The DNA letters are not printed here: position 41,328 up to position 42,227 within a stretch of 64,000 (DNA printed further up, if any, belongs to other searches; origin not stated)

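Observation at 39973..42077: Three-gene cluster: two NDT-fold enzyme / ribbon-helix-helix fusion paralogues flanking a LOG/SLOG-like protein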

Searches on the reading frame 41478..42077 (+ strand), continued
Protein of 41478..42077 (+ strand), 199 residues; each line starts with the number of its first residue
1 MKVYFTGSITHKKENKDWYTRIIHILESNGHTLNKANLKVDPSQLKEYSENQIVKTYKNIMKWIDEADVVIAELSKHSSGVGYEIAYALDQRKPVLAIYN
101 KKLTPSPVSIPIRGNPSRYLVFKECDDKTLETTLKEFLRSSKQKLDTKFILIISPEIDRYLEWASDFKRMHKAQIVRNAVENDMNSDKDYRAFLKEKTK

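Call 25: predict_structure(alignment_id=A1)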
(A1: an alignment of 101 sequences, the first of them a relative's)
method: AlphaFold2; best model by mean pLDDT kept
length: 199 residues; sequences in the alignment: 101
mean_pLDDT: 93.6   pTM: 0.78
mean pLDDT of the five models: 93.6, 92.5, 92.3, 92.3, 91.5
residues with pLDDT >= 90: 157; 70-90: 42; 50-70: 0; < 50: 0
segments of 3 or more residues with pLDDT < 50: none
pLDDT, mean of each block of 10 residues (from residue 1): 96 95 97 91 91 95 97 94 97 97 88 92 97 98 86 90 94 90 95 92
secondary structure, 60 per line:
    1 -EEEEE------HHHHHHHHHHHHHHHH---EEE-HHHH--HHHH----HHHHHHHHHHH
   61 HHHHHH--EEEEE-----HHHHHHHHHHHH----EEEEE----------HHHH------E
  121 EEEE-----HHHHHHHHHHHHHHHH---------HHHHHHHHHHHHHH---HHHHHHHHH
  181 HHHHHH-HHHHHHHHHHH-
elements in order: E2-6 H13-28 E32-34 H36-39 H42-45 H50-66 E69-73 H79-90 E95-99 H110-113 E120-124 H130-145 H155-168 H172-186 H188-198
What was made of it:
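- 41478..42077 (+): Gene C, an NR paralogue of 199 aa. Its DNPH1-like N-domain (aa 1-~140) keeps Tyr4, Asp68, Glu73, Ser78, Glu84 and the S-x-x-I-R-G loop. Its RHH C-domain covers aa 146-186 (nt 41913-42035), followed by a third helix. AF2 pLDDT 93.6 (call 25).
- On NDT-fold / DNPH1: The AF2 model has pLDDT 93.6 (call 25).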

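Call 27: find_related_loci(query=A1, collection=genome_contigs, flank=6000)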
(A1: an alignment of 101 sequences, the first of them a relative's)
Query A1 (199 aa) in genome_contigs; peptide patterns used: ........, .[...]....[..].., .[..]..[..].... (x = any residue, [..] = any of these).
127 stretches matched a pattern; 56 encode a relative of the query (tblastn E <= 1e-3); 56 distinct loci.
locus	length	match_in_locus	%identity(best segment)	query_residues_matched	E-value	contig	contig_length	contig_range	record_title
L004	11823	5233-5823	47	1-197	1e-57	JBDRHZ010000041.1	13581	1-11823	MAG: Patescibacteria group bacterium isolate MEGAHIT-group-1.556 k141_4991172, whole genome shotgun sequence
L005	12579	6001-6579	48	1-193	4e-55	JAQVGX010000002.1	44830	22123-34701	MAG: Candidatus Dojkabacteria bacterium isolate STE_192 NODE_1429_length_44830_cov_3.503836_Sandtown_E, whole genome sho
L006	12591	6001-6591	48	1-195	9e-53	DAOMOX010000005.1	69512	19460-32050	MAG TPA_asm: Candidatus Dojkabacteria bacterium isolate AMR_MDS_5875 NODE_186_length_69512_cov_25.310840, whole genome s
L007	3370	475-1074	47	1-198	3e-50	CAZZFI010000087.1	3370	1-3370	MAG TPA_asm: uncultured Candidatus Saccharibacteria bacterium isolate SRP193661_co1_149 genome assembly, contig: NODE_29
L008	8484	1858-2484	48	1-196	3e-50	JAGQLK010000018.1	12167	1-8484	MAG: Candidatus Dojkabacteria bacterium isolate HKST-UBA14 NODE_18_length_12167_cov_2.671629, whole genome shotgun seque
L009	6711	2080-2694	41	1-197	3e-45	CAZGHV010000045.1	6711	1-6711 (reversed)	MAG TPA_asm: uncultured Candidatus Saccharibacteria bacterium isolate binchicken_co58_79 genome assembly, contig: NODE_8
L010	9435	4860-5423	43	1-194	1e-43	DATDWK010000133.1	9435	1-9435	MAG TPA_asm: Candidatus Dojkabacteria bacterium isolate SMAG_U8108 k141_141983, whole genome shotgun sequence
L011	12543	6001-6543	43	1-181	1e-42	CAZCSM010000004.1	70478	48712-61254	MAG TPA_asm: uncultured Candidatus Saccharibacteria bacterium isolate SRP192927_co10_24 genome assembly, contig: NODE_14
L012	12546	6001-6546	45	1-187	6e-42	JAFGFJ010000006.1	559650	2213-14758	MAG: Candidatus Dojkabacteria bacterium isolate Zod_Metabat.1309 k87_7064062, whole genome shotgun sequence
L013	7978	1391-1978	46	1-196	4e-53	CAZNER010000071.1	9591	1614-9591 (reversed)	MAG TPA_asm: uncultured Candidatus Saccharibacteria bacterium isolate binchicken_co334_336 genome assembly, contig: NODE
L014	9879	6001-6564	44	1-191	4e-41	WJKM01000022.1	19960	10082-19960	MAG: Candidatus Dojkabacteria bacterium isolate Bin_125 k141_4126413, whole genome shotgun sequence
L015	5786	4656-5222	40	1-193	2e-40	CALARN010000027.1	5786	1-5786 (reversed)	MAG TPA_asm: uncultured bacterium isolate SRR3330211_bin.134_CONCOCT_v1.1_MAG genome assembly, contig: ERZ724082.11936,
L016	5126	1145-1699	43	1-190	6e-40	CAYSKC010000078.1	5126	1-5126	MAG TPA_asm: uncultured Candidatus Saccharibacteria bacterium isolate SRP192927_co7_708 genome assembly, contig: NODE_39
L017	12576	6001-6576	42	1-197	8e-40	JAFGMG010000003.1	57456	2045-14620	MAG: Candidatus Dojkabacteria bacterium isolate Zod_Metabat.46 k87_803076, whole genome shotgun sequence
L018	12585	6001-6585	39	1-195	8e-40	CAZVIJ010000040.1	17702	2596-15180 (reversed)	MAG TPA_asm: uncultured Candidatus Saccharibacteria bacterium isolate SRP257259_co1_129 genome assembly, contig: NODE_39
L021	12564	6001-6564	42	1-194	4e-39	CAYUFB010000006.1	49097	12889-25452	MAG TPA_asm: uncultured Candidatus Saccharibacteria bacterium isolate SRP167436_co1_363 genome assembly, contig: NODE_87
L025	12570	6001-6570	42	1-194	7e-39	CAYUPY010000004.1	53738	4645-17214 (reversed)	MAG TPA_asm: uncultured Candidatus Saccharibacteria bacterium isolate SRP141376_co5_423 genome assembly, contig: NODE_13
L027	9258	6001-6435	47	53-196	3e-38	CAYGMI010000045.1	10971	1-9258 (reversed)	MAG TPA_asm: uncultured Candidatus Saccharibacteria bacterium isolate ERP116193_co2_98 genome assembly, contig: NODE_143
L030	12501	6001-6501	44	32-195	3e-37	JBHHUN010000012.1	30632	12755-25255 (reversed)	MAG: Candidatus Dojkabacteria bacterium isolate S.5.sp3_bin.15 NODE_305_length_30632_cov_7.683978, whole genome shotgun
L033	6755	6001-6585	39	1-195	3e-36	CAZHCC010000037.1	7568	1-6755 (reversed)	MAG TPA_asm: uncultured Candidatus Saccharibacteria bacterium isolate binchicken_co186_26 genome assembly, contig: NODE_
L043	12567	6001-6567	35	1-195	1e-34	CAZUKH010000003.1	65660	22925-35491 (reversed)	MAG TPA_asm: uncultured Candidatus Saccharibacteria bacterium isolate SRP290908_co1_393 genome assembly, contig: NODE_41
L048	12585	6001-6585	45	1-195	1e-44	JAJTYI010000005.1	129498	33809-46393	MAG: bacterium isolate DTUPAT2 5-Genome5, whole genome shotgun sequence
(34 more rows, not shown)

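Call 29: fold_search(model_id=the predicted structure, library=pdb)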
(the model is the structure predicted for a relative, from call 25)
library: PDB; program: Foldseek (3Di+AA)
matches with E <= 10: 1503; with E <= 0.001: 120
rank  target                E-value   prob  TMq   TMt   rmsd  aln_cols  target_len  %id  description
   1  9i9q_A                1.5e-09  1.00  0.56  0.81   2.8       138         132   28  Crystal structure of DNPH1 bound by compound 2. (released 2025-11-12)
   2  4kxl_D                2.9e-09  1.00  0.55  0.77   3.4       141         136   28  Crystal structure of DNPH1 (RCL) with 6-CYCLOPENTYL-AMP (released 2014-02-05)
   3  4fyi_D                3.3e-09  1.00  0.53  0.80   4.4       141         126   29  Crystal structure of rcl with 6-cyclopentyl-AMP (released 2013-01-02)
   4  4kxl_A                5.2e-09  1.00  0.57  0.81   3.1       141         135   27  Crystal structure of DNPH1 (RCL) with 6-CYCLOPENTYL-AMP (released 2014-02-05)
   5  8rqd_C                5.2e-09  1.00  0.55  0.79   3.4       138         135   26  Crystal structure of human DNPH1 mutant-Y24F (released 2024-11-20)
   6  9i9q_C                5.6e-09  1.00  0.54  0.85   2.6       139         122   26  Crystal structure of DNPH1 bound by compound 2. (released 2025-11-12)
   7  4p5d_C                6.7e-09  1.00  0.60  0.82   2.9       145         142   28  CRYSTAL STRUCTURE OF RAT DNPH1 (RCL) WITH 6-NAPHTHYL-PURINE-RIBOSIDE-MONOPHOSPHATE (released 2014-08-20)
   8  4fyk_D                7.7e-09  1.00  0.53  0.82   3.8       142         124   27  Crystal structure of rcl with 5'-phiosphorothioate-adenosine (released 2013-01-02)
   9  4fyh_B                7.7e-09  1.00  0.53  0.81   3.8       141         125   28  Crystal structure of rcl with phospho-triciribine (released 2013-01-02)
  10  9i9q_B                8.2e-09  1.00  0.53  0.85   3.0       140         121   25  Crystal structure of DNPH1 bound by compound 2. (released 2025-11-12)
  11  4kxl_B                8.2e-09  1.00  0.54  0.81   2.9       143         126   28  Crystal structure of DNPH1 (RCL) with 6-CYCLOPENTYL-AMP (released 2014-02-05)
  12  8os9_B                8.7e-09  1.00  0.54  0.84   2.3       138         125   24  Structure of Homo sapiens 2'-deoxynucleoside 5'-phosphate N-hydrolase 1 (DNPH1) (released 2023-08-30)
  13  4kxm_B                9.9e-09  1.00  0.56  0.82   3.1       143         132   26  Crystal structure of DNPH1 (RCL) WITH N6-ISOPENTENYL-AMP (released 2014-02-05)
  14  8qhq_E                9.9e-09  1.00  0.56  0.82   4.0       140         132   26  Crystal structure of human DNPH1 bound to hmdUMP (released 2023-11-08)
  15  8rpt_B                9.9e-09  1.00  0.55  0.75   4.0       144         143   25  Crystal structure of human DNPH1 mutant- D80A (released 2024-11-20)
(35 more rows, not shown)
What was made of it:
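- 41478..42077 (+): Foldseek DNPH1 E 1.5e-9 (call 29).
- On NDT-fold / DNPH1: The top 50 Foldseek PDB hits are all DNPH1/Rcl, with E 1.5e-9 and target-normalised TM of 0.72-0.86 (call 29).
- Closest known: DNPH1 / Rcl. Same: Foldseek TM about 0.8 normalised to the target (call 29).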

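Call 38: search_protein_families(library=pfam, proteins=[L013:768-1373:+, L027:4380-5795:+, L030:4817-5851:+, L005:4979-5935:+, L048:10467-10829:-, L043:9897-10598:-], max_evalue=0.001)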
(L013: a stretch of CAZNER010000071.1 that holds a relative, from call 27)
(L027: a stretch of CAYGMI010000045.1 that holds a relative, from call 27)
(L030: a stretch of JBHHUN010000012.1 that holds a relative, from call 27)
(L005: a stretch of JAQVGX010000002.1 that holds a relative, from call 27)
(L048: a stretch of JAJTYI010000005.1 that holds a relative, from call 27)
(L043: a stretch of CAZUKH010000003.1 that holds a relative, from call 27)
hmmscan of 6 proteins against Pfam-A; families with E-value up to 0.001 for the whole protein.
L013:768-1373:+ (201 aa): 1 family
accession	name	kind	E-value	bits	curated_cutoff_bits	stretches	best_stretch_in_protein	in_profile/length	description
PF00925.25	GTP_cyclohydro2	-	3.6e-52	176.7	23.3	1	10-174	4-165/165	GTP cyclohydrolase II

L027:4380-5795:+ (471 aa): 0 families

L030:4817-5851:+ (344 aa): 7 families
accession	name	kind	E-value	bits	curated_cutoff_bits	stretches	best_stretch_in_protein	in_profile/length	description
PF08241.18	Methyltransf_11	-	1.8e-07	32.1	21.2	1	69-185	2-95/95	Methyltransferase domain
PF13847.12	Methyltransf_31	-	7.9e-07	29.3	27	1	65-189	5-113/145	Methyltransferase domain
PF13649.12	Methyltransf_25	-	1e-06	29.8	27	1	67-181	1-97/97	Methyltransferase domain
PF08242.18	Methyltransf_12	-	5.3e-06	27.5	30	1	69-183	2-98/98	Methyltransferase domain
PF00891.24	Methyltransf_2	-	2.9e-05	24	22.3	1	148-224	127-200/210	O-methyltransferase domain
PF13489.12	Methyltransf_23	-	0.00016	21.9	27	1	61-242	20-162/164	Methyltransferase domain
PF01209.24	Ubie_methyltran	-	0.00074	19.4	20.1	0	61-200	45-166/233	ubiE/COQ5 methyltransferase family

L005:4979-5935:+ (318 aa): 7 families
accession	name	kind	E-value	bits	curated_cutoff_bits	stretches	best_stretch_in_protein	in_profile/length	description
PF13847.12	Methyltransf_31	-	4e-11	43.2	27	1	63-196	7-122/145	Methyltransferase domain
PF08242.18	Methyltransf_12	-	4.2e-09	37.5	30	1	65-169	2-87/98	Methyltransferase domain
PF13489.12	Methyltransf_23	-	9.8e-09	35.6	27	1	61-281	24-162/164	Methyltransferase domain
PF13649.12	Methyltransf_25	-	1.5e-08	35.6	27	1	63-143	1-76/97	Methyltransferase domain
PF08241.18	Methyltransf_11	-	1.6e-07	32.3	21.2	1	64-182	1-95/95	Methyltransferase domain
PF13679.12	Methyltransf_32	-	2.9e-07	31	27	1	49-129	12-94/143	Methyltransferase domain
PF23525.1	Methyltransf_36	-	5.7e-06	26.1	27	1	62-116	43-103/268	AprA MT2-like domain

L048:10467-10829:- (120 aa): 0 families

L043:9897-10598:- (233 aa): 2 families
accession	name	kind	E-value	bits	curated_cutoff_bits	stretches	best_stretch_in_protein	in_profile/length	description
PF00156.33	Pribosyltran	-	5e-09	36.1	26.3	1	132-230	40-132/158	Phosphoribosyl transferase domain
PF18912.6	DZR_2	-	6.4e-06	26.3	27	1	5-58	1-56/56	Double zinc ribbon domain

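Call 65: search_protein_families(library=phrogs, proteins=[window:41478-42077:+], max_evalue=0.01)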
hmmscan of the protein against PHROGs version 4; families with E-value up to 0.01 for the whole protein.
window:41478-42077:+ (199 aa): 3 families
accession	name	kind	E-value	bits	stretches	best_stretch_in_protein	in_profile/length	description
phrog_3634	-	unknown function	1.7e-05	25.6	1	55-107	52-103/237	-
phrog_7995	-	DNA, RNA and nucleotide metabolism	9.4e-05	22.8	1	54-107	84-139/336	nucleoside deoxyribosyltransferase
phrog_6988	-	unknown function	0.00075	20.4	1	9-110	8-112/135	-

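Call 72: search_protein_families(library=pfam, proteins=[L004:3810-4604:+, L021:4452-5375:+, L005:7304-7948:-, L004:7252-7842:-, L025:6602-7807:-, L021:6721-7356:-, L033:2596-3906:+, L018:6693-6962:+, L018:7040-8311:+], max_evalue=0.001)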
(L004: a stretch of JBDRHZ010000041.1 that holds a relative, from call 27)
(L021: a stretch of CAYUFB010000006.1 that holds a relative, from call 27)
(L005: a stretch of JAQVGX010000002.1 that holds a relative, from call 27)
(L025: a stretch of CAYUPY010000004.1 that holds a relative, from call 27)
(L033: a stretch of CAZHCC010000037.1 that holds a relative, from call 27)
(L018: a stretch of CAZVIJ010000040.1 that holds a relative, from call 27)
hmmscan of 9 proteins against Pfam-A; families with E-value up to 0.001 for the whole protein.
L004:3810-4604:+ (264 aa): 0 families

L021:4452-5375:+ (307 aa): 0 families

L005:7304-7948:- (214 aa): 0 families

L004:7252-7842:- (196 aa): 2 families
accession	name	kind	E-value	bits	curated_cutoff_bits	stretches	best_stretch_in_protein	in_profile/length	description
PF03358.20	FMN_red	-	4.8e-35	120.8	24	1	1-151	1-143/152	NADPH-dependent FMN reductase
PF02525.22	Flavodoxin_2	-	1e-12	48.6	27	1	1-137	1-155/198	Flavodoxin-like fold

L025:6602-7807:- (401 aa): 1 family
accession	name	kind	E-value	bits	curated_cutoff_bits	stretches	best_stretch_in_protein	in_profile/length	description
PF07690.21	MFS_1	-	1.9e-18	67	33.4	1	28-324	9-312/347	Major Facilitator Superfamily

L021:6721-7356:- (211 aa): 1 family
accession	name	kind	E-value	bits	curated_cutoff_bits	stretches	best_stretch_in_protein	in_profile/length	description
PF02545.19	Maf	-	3.7e-39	134.8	27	1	2-185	1-186/187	Maf-like protein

L033:2596-3906:+ (436 aa): 2 families
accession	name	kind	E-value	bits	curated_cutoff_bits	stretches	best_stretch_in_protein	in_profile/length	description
PF00152.25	tRNA-synt_2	-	8.9e-62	209.3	25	1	118-429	4-306/308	tRNA synthetases class II (D, K and N)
PF01336.31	tRNA_anti-codon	-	6.5e-13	48.9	27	1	19-96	1-73/75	OB-fold nucleic acid binding domain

L018:6693-6962:+ (89 aa): 0 families

L018:7040-8311:+ (423 aa): 2 families
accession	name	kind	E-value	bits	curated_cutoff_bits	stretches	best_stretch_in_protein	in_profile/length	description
PF00587.30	tRNA-synt_2b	-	3.1e-37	128.8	29.3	1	222-398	8-179/179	tRNA synthetase class II core domain (G, H, P, S and T)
PF02403.27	Seryl_tRNA_N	-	1.5e-21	77.1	28.2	1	1-106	1-107/108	Seryl-tRNA synthetase N-terminal domain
